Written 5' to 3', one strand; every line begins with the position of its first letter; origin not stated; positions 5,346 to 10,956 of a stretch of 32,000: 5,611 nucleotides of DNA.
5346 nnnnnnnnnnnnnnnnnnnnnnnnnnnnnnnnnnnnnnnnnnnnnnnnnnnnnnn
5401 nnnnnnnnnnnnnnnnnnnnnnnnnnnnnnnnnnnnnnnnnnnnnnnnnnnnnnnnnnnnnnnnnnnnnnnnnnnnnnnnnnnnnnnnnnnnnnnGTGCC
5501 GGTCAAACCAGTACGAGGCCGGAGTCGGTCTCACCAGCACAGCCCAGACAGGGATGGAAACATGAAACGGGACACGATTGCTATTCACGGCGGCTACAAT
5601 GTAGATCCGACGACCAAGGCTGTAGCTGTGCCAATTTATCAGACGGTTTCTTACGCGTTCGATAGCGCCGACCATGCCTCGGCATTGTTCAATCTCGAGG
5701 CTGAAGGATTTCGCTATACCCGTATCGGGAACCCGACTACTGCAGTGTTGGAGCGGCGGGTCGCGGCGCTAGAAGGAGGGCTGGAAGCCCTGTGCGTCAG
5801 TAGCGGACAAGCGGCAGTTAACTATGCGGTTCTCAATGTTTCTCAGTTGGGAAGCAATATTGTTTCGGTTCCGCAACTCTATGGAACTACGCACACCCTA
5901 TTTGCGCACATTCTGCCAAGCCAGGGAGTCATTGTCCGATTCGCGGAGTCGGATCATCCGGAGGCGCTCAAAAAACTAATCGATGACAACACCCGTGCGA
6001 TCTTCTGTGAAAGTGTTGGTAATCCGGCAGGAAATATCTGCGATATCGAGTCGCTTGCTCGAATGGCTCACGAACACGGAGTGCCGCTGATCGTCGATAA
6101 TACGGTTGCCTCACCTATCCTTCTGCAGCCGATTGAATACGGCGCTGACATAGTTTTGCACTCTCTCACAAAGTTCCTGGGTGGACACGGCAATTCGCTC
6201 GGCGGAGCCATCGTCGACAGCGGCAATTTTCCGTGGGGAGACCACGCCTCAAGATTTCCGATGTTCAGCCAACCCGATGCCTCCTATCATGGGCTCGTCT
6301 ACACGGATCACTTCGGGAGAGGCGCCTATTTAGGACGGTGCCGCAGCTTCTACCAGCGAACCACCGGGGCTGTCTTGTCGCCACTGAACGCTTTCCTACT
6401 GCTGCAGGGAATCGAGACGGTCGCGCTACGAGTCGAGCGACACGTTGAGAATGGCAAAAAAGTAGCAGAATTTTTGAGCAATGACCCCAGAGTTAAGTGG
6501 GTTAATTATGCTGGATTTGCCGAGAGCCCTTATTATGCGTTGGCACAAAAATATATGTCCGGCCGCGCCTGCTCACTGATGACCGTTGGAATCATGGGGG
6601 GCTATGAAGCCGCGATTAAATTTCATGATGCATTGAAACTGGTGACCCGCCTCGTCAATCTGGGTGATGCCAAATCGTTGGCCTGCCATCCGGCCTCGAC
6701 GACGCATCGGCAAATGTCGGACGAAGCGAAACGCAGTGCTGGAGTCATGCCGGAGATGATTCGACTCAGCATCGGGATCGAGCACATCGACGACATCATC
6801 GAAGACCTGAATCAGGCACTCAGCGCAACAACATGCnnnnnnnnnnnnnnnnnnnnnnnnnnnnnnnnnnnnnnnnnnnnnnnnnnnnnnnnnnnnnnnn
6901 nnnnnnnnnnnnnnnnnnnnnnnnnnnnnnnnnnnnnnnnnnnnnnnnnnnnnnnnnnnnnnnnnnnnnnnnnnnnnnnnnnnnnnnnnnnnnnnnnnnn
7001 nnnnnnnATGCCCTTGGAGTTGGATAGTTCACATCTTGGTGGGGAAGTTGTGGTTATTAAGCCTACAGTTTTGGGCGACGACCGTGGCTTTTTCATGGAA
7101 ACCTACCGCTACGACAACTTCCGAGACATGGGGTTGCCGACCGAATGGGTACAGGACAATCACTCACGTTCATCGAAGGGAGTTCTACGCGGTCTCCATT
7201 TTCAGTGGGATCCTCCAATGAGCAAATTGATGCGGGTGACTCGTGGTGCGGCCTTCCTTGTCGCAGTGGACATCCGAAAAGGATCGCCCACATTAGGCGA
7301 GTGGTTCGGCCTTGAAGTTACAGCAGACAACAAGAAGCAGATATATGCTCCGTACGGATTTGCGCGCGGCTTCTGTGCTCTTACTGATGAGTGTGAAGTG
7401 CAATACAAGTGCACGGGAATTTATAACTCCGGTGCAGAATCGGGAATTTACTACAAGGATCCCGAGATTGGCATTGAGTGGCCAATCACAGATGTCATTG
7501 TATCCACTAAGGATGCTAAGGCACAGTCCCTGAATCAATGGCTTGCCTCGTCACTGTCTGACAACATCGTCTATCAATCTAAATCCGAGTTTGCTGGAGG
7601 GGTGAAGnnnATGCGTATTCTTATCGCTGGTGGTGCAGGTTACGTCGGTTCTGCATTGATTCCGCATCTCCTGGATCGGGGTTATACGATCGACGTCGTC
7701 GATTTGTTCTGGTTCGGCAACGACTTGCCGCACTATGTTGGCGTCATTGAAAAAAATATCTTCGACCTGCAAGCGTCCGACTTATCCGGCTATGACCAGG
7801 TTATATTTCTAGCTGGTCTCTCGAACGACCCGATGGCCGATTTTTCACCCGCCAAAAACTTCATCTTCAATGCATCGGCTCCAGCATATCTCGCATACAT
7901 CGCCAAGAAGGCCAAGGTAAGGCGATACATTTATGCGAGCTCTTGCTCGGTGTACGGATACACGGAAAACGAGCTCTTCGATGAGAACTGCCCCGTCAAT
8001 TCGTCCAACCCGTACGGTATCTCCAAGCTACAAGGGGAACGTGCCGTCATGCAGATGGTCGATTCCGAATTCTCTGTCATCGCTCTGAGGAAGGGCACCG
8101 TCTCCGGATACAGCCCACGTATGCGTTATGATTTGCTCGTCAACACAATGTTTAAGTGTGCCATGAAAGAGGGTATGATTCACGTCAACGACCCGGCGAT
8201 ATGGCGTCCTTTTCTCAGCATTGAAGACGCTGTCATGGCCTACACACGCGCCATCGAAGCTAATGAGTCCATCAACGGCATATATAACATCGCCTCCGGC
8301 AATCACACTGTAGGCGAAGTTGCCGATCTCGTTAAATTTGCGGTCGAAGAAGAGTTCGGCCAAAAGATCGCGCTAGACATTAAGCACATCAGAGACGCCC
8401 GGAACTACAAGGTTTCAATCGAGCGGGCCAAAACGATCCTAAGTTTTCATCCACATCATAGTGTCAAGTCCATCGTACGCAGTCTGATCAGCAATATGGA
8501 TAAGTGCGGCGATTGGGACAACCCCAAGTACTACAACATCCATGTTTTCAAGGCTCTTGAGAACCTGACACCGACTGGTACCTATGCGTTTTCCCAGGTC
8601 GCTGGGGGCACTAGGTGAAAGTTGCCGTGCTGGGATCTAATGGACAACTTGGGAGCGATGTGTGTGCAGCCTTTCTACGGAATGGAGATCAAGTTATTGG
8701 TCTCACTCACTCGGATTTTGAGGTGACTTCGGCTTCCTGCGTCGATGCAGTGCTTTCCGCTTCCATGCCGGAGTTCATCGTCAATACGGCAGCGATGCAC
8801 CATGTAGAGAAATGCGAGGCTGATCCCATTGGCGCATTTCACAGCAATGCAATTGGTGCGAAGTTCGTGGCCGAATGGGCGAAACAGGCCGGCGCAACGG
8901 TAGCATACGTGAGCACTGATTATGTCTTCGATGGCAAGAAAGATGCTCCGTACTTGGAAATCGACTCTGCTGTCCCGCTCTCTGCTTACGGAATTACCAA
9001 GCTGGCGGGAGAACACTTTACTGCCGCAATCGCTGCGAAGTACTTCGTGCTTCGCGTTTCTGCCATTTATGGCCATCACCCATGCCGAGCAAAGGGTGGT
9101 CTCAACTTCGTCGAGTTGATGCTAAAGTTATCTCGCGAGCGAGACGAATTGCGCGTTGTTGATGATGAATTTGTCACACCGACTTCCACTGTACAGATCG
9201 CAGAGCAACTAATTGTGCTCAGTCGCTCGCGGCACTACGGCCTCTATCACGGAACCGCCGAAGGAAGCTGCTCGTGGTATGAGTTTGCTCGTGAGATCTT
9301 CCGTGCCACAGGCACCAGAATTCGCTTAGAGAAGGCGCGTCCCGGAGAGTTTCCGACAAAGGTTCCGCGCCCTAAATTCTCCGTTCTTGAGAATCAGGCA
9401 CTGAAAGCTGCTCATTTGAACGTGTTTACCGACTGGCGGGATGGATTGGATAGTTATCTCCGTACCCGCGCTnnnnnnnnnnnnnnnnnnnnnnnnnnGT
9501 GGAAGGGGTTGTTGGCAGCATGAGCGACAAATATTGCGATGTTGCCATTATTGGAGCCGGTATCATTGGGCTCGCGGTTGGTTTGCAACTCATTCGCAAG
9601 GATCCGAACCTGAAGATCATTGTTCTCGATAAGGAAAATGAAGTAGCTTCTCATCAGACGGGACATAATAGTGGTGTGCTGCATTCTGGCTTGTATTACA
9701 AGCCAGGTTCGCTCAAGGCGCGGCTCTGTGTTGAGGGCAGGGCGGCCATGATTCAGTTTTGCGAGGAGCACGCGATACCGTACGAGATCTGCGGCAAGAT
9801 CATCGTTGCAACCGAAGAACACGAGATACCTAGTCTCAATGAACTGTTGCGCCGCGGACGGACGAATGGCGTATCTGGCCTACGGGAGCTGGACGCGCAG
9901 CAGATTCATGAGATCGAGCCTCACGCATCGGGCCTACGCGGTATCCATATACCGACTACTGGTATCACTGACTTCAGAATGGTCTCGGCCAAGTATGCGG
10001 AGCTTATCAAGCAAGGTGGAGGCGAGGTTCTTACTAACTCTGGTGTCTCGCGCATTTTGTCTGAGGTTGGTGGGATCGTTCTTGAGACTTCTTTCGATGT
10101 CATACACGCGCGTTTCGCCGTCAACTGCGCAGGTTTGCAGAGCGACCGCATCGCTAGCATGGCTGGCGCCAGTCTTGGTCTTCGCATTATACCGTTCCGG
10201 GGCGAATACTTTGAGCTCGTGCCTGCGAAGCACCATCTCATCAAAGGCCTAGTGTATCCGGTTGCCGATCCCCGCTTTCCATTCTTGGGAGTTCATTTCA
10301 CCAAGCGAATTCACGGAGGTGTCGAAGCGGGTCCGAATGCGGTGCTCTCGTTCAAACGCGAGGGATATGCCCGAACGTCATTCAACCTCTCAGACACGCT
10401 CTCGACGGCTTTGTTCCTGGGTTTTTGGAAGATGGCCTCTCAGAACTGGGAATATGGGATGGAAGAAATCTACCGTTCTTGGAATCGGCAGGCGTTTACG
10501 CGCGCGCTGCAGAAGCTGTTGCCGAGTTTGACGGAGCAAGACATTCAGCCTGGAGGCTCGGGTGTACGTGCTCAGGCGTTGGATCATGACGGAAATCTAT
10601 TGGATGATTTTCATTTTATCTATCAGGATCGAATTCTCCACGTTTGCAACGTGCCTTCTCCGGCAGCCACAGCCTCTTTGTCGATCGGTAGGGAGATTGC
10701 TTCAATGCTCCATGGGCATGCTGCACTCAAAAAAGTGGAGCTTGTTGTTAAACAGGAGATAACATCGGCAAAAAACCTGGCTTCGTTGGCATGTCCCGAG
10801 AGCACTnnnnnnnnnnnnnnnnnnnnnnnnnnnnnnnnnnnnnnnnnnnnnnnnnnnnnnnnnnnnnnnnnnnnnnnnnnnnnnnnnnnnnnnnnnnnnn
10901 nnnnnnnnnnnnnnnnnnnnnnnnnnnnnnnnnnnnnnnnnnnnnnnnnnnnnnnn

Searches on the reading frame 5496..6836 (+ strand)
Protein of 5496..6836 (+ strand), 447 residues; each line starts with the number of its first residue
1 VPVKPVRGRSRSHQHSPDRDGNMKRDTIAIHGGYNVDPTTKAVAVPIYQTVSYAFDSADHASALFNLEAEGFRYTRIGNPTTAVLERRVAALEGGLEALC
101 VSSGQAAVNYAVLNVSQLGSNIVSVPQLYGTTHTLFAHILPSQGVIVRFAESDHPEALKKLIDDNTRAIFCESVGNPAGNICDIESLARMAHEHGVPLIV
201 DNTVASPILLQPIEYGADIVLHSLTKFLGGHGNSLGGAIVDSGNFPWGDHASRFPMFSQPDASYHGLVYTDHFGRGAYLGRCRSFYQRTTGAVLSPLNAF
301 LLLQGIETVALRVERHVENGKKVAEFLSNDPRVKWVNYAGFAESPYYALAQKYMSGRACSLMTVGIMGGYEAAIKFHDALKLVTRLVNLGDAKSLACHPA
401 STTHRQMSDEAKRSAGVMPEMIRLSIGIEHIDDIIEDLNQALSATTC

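Call 6: search_protein_families(library=pfam, proteins=[window:5496-6836:+], max_evalue=0.001)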
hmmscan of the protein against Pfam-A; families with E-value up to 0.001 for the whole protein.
window:5496-6836:+ (447 aa): 4 families
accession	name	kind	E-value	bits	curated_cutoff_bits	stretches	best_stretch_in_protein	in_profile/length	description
PF01053.26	Cys_Met_Meta_PP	-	5.1e-128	427.3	27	1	26-442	1-380/381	Cys/Met metabolism PLP-dependent enzyme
PF01041.23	DegT_DnrJ_EryC1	-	5.4e-08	32.9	19.8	1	80-203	24-147/360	DegT/DnrJ/EryC1/StrS aminotransferase family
PF00155.27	Aminotran_1_2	-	7.5e-07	29.1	19.7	1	76-240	37-233/361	Aminotransferase class I and II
PF00266.25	Aminotran_5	-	2e-06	27.5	21.5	1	155-232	129-207/371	Aminotransferase class-V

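Call 7: search_protein_families(library=ncbifam, proteins=[window:5496-6836:+], max_evalue=0.001)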
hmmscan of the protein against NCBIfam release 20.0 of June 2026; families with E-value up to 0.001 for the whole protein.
window:5496-6836:+ (447 aa): 59 families (the best 25 are shown)
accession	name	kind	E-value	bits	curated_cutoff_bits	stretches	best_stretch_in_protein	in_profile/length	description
NF004757.0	PRK06084.1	equivalog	1.1e-192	640.6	790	1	23-445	1-423/425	bifunctional O-acetylhomoserine aminocarboxypropyltransferase/cysteine synthase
TIGR01326.1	OAH_OAS_sulfhy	subfamily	8.1e-180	598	495.1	1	25-442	2-417/418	O-acetylhomoserine aminocarboxypropyltransferase/cysteine synthase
NF006096.0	PRK08248.1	equivalog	1.2e-172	574.4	726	1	22-445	6-428/431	homocysteine synthase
NF004650.0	PRK05994.1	equivalog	1.3e-161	538.2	667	1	24-444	7-426/427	O-acetylhomoserine aminocarboxypropyltransferase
NF005872.0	PRK07812.1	equivalog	2.4e-160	533.8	703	1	14-445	6-435/439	bifunctional o-acetylhomoserine/o-acetylserine sulfhydrylase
NF006004.0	PRK08134.1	equivalog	3.8e-144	480.6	636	1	23-445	7-428/433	O-acetylhomoserine aminocarboxypropyltransferase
NF004125.0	PRK05613.1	equivalog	3e-134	447.8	765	1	26-444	15-436/437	O-acetylhomoserine/O-acetylserine sulfhydrylase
NF005215.0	PRK06702.1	equivalog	1.1e-120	403.5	709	1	25-443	7-423/432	bifunctional O-acetylhomoserine aminocarboxypropyltransferase/cysteine synthase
TIGR01328.1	met_gam_lyase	equivalog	5.8e-104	348.1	549.7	2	23-240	2-219/391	methionine gamma-lyase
NF005695.0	PRK07503.1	equivalog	9.6e-104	347.3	666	2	26-241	11-226/403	methionine gamma-lyase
TIGR01325.1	O_suc_HS_sulf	equivalog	4.4e-101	338.2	510.05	2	26-243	1-217/380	O-succinylhomoserine sulfhydrylase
NF006003.0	PRK08133.1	equivalog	1.2e-100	337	522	2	19-243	6-229/396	O-succinylhomoserine sulfhydrylase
NF004876.0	PRK06234.1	subfamily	2.1e-97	326.7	666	2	26-244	10-230/400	methionine gamma-lyase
NF005696.0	PRK07504.1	equivalog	5.2e-92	308.7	675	2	22-244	8-229/397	O-succinylhomoserine sulfhydrylase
NF005871.0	PRK07811.1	equivalog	6e-90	301.6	513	2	21-241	9-222/389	cystathionine gamma-synthase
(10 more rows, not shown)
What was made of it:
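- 5496..6839 (+): O-acetylhomoserine sulfhydrylase-like PLP enzyme. TIGR01326 at 598 bits against a cut-off of 495 (call 7).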

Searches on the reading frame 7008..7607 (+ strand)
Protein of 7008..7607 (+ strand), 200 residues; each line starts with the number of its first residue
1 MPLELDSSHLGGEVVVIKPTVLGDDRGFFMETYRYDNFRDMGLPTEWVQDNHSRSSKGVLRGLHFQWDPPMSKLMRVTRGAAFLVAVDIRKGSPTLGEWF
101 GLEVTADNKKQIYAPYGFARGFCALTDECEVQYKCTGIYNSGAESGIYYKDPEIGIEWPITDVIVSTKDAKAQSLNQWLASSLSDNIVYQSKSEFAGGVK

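Call 6: search_protein_families(library=pfam, proteins=[window:7008-7607:+], max_evalue=0.001)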
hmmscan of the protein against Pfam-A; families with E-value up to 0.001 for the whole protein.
window:7008-7607:+ (200 aa): 1 family
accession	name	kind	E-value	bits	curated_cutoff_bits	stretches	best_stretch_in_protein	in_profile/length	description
PF00908.23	dTDP_sugar_isom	-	1.6e-61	207.3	27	1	13-176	6-167/168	dTDP-4-dehydrorhamnose 3,5-epimerase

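Call 7: search_protein_families(library=ncbifam, proteins=[window:7008-7607:+], max_evalue=0.001)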
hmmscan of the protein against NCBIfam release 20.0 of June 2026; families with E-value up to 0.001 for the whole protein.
window:7008-7607:+ (200 aa): 1 family
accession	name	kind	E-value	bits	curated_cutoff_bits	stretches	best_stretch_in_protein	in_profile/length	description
TIGR01221.1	rmlC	equivalog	3.9e-63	212.4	155.75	1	13-177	9-174/176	dTDP-4-dehydrorhamnose 3,5-epimerase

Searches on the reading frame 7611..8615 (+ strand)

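Call 6: search_protein_families(library=pfam, proteins=[window:7611-8615:+], max_evalue=0.001)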
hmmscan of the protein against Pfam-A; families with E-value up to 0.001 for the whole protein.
window:7611-8615:+ (335 aa): 6 families
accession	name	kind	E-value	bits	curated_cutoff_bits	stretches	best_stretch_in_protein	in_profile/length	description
PF01370.27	Epimerase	-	1.2e-29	103.9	20.9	1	3-228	1-240/240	NAD dependent epimerase/dehydratase family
PF16363.11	GDP_Man_Dehyd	-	2.9e-18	66.9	27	1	4-290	1-330/332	GDP-mannose 4,6 dehydratase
PF04321.23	RmlD_sub_bind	-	2.8e-11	43.5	27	1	1-232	1-217/287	RmlD substrate binding domain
PF01073.25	3Beta_HSD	-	1.2e-06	28.2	22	1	4-168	1-185/280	3-beta hydroxysteroid dehydrogenase/isomerase family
PF02719.21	Polysacc_synt_2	-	0.00011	22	20.2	0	61-220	78-222/293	Polysaccharide biosynthesis protein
PF07993.18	NAD_binding_4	-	0.00029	20.5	20.1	0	123-185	165-231/258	Male sterility protein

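Call 7: search_protein_families(library=ncbifam, proteins=[window:7611-8615:+], max_evalue=0.001)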
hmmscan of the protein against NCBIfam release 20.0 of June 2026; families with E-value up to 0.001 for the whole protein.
window:7611-8615:+ (335 aa): 22 families
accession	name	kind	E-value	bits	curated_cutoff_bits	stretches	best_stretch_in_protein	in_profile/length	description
TIGR01179.1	galE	equivalog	9.2e-21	74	262.3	1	2-291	1-320/332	UDP-glucose 4-epimerase GalE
TIGR02197.1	heptose_epim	equivalog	1.2e-15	57.5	274.6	1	3-246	1-261/316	ADP-glyceromanno-heptose 6-epimerase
TIGR04180.1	EDH_00030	hypoth_equivalog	1.9e-14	53.4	475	1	3-263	1-272/297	NAD-dependent 4,6-dehydratase LegB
TIGR01214.1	rmlD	equivalog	1.3e-11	44.2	224.05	1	2-241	1-222/285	dTDP-4-dehydrorhamnose reductase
NF047837.1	UDPAcbARedWbcJ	equivalog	1.3e-11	44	500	1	1-241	1-211/372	UDP-2-acetamido-2,6-beta-L-arabino-hexul-4-ose reductase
TIGR01181.1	dTDP_gluc_dehyt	equivalog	2e-11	43.6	365.1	1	2-295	1-310/321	dTDP-glucose 4,6-dehydratase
TIGR01777.1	yfcH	hypoth_equivalog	1e-09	38.4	207.35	1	3-232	1-227/292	TIGR01777 family oxidoreductase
NF007956.0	PRK10675.1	subfamily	1.1e-09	37.9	394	1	1-161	1-177/338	UDP-glucose 4-epimerase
NF011728.1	PRK15181.1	equivalog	5e-09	35.6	760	1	92-290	122-331/348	Vi polysaccharide biosynthesis UDP-N-acetylglucosaminuronic acid C-4 epimerase TviC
NF043036.1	ErythonDh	equivalog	7.4e-09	35.2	325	1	1-166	1-171/321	D-erythronate dehydrogenase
TIGR03466.1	HpnA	hypoth_equivalog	1.5e-08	33.9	367.65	1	1-158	1-164/327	hopanoid-associated sugar epimerase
NF007582.0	PRK10217.1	equivalog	3.5e-08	32.9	698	0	90-233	112-257/355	dTDP-glucose 4,6-dehydratase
NF058621.1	DiazavRedAvaA7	equivalog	8.3e-08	32.2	400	0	92-230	95-232/304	3-diazoavenalumate denitrifying reductase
NF008360.0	PRK11150.1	equivalog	2.3e-07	30.3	452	1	3-240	2-249/310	ADP-glyceromanno-heptose 6-epimerase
NF042422.1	oxyalk_red_OleD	equivalog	1.1e-06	28.3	580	1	1-166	1-170/329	2-alkyl-3-oxoalkanoate reductase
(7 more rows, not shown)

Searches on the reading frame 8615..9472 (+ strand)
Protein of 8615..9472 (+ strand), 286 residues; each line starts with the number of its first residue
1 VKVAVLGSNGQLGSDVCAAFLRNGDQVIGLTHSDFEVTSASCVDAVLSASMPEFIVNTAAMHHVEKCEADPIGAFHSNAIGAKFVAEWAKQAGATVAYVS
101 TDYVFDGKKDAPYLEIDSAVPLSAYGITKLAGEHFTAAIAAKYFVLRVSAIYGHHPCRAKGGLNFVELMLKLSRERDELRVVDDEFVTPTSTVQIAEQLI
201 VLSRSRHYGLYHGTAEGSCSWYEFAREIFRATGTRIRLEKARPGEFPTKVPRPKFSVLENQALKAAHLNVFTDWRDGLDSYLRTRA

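Call 6: search_protein_families(library=pfam, proteins=[window:8615-9472:+], max_evalue=0.001)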
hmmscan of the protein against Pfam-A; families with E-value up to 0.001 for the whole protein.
window:8615-9472:+ (286 aa): 4 families
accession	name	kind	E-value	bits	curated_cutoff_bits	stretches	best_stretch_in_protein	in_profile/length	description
PF04321.23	RmlD_sub_bind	-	6.9e-76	255.5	27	1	1-283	1-283/287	RmlD substrate binding domain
PF01370.27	Epimerase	-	9.7e-24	84.5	20.9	1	3-156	1-177/240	NAD dependent epimerase/dehydratase family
PF16363.11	GDP_Man_Dehyd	-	5.1e-14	52.9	27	1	36-161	60-189/332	GDP-mannose 4,6 dehydratase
PF02719.21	Polysacc_synt_2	-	1.1e-08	35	20.2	1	36-140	62-153/293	Polysaccharide biosynthesis protein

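Call 7: search_protein_families(library=ncbifam, proteins=[window:8615-9472:+], max_evalue=0.001)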
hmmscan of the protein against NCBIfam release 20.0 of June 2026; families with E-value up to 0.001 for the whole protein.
window:8615-9472:+ (286 aa): 6 families
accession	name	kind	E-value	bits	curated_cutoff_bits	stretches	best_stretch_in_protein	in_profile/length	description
TIGR01214.1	rmlD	equivalog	6e-79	265.1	224.05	1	2-283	1-283/285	dTDP-4-dehydrorhamnose reductase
NF007440.0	PRK09987.1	equivalog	1.3e-41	142.8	308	1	1-282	1-290/299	dTDP-4-dehydrorhamnose reductase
TIGR01181.1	dTDP_gluc_dehyt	equivalog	3.2e-09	36.3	365.1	1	36-145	58-171/321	dTDP-glucose 4,6-dehydratase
TIGR01179.1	galE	equivalog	3.4e-08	32.7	262.3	1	37-156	56-181/332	UDP-glucose 4-epimerase GalE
TIGR02622.1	CDP_4_6_dhtase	equivalog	5.1e-05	22.6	278.45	1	36-143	62-172/352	CDP-glucose 4,6-dehydratase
NF007956.0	PRK10675.1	subfamily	0.0003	20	394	0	39-136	61-160/338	UDP-glucose 4-epimerase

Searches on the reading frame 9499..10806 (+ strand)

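Call 6: search_protein_families(library=pfam, proteins=[window:9499-10806:+], max_evalue=0.001)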
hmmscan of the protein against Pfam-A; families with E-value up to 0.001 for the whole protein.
window:9499-10806:+ (436 aa): 3 families
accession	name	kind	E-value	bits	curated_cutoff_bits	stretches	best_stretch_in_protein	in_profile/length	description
PF01266.30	DAO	-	1.1e-57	196.6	27.9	1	14-402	1-352/353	FAD dependent oxidoreductase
PF06039.21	Mqo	-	0.00054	19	27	0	13-65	3-57/489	Malate:quinone oxidoreductase (Mqo)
PF01946.23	Thi4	-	0.001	18.8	26.2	0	13-46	18-50/235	Thi4 family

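Call 7: search_protein_families(library=ncbifam, proteins=[window:9499-10806:+], max_evalue=0.001)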
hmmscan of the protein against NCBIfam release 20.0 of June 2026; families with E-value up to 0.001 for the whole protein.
window:9499-10806:+ (436 aa): 20 families
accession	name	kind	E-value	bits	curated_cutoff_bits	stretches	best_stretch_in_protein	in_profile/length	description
NF008726.1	PRK11728.1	equivalog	7.8e-164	545.1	299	1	13-401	1-388/389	L-2-hydroxyglutarate oxidase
NF033460.1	glycerol3P_ox_II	equivalog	8.6e-34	117.2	460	1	13-288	2-278/361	type 2 glycerol-3-phosphate oxidase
TIGR02352.1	thiamin_ThiO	equivalog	7.1e-15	55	250.8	1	15-252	1-241/351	glycine oxidase ThiO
NF008313.0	PRK11101.1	equivalog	1.5e-13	50.2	425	1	8-236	4-232/548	anaerobic glycerol-3-phosphate dehydrogenase subunit A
TIGR03377.1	glycerol3P_GlpA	equivalog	2e-13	49.7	552.8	1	14-235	1-222/530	anaerobic glycerol-3-phosphate dehydrogenase subunit GlpA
NF002480.1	PRK01747.1-1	equivalog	1.8e-10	39.9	540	1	13-225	249-462/645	bifunctional tRNA (5-methylaminomethyl-2-thiouridine)(34)-methyltransferase MnmC2/FAD-dependent 5-carboxymethylaminomethyl-2-thiouridine(34)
TIGR03197.1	MnmC_Cterm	equivalog_domain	4.4e-10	39.2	174.2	1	14-223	1-211/400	FAD-dependent 5-carboxymethylaminomethyl-2-thiouridine(34) oxidoreductase MnmC1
TIGR03364.1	HpnW_proposed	hypoth_equivalog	8.8e-09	34.9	285.1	1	14-224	2-206/365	TIGR03364 family FAD-dependent oxidoreductase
TIGR03329.1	Phn_aa_oxid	hypoth_equivalog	9.6e-08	31.2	632.8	1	9-156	21-179/460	putative aminophosphonate oxidoreductase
NF050086.1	pipecolate_AmaA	exception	1e-06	27.7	600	1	9-78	22-88/425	L-pipecolate oxidase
NF001933.0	PRK00711.1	subfamily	1.7e-06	27.3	383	0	75-235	110-275/429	D-amino acid dehydrogenase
NF002481.1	PRK01747.1-2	equivalog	1.1e-05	24.5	600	1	12-87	238-310/611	bifunctional tRNA (5-methylaminomethyl-2-thiouridine)(34)-methyltransferase MnmC2/FAD-dependent 5-carboxymethylaminomethyl-2-thiouridine(34)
NF009074.0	PRK12409.1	equivalog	1.4e-05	24.4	494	0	74-226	108-269/410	D-amino acid dehydrogenase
NF008425.0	PRK11259.1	equivalog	7.1e-05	21.9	257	1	12-219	4-209/377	N-methyl-L-tryptophan oxidase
NF003611.0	PRK05257.3-2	subfamily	0.00014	20.7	499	1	10-64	3-59/497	malate:quinone oxidoreductase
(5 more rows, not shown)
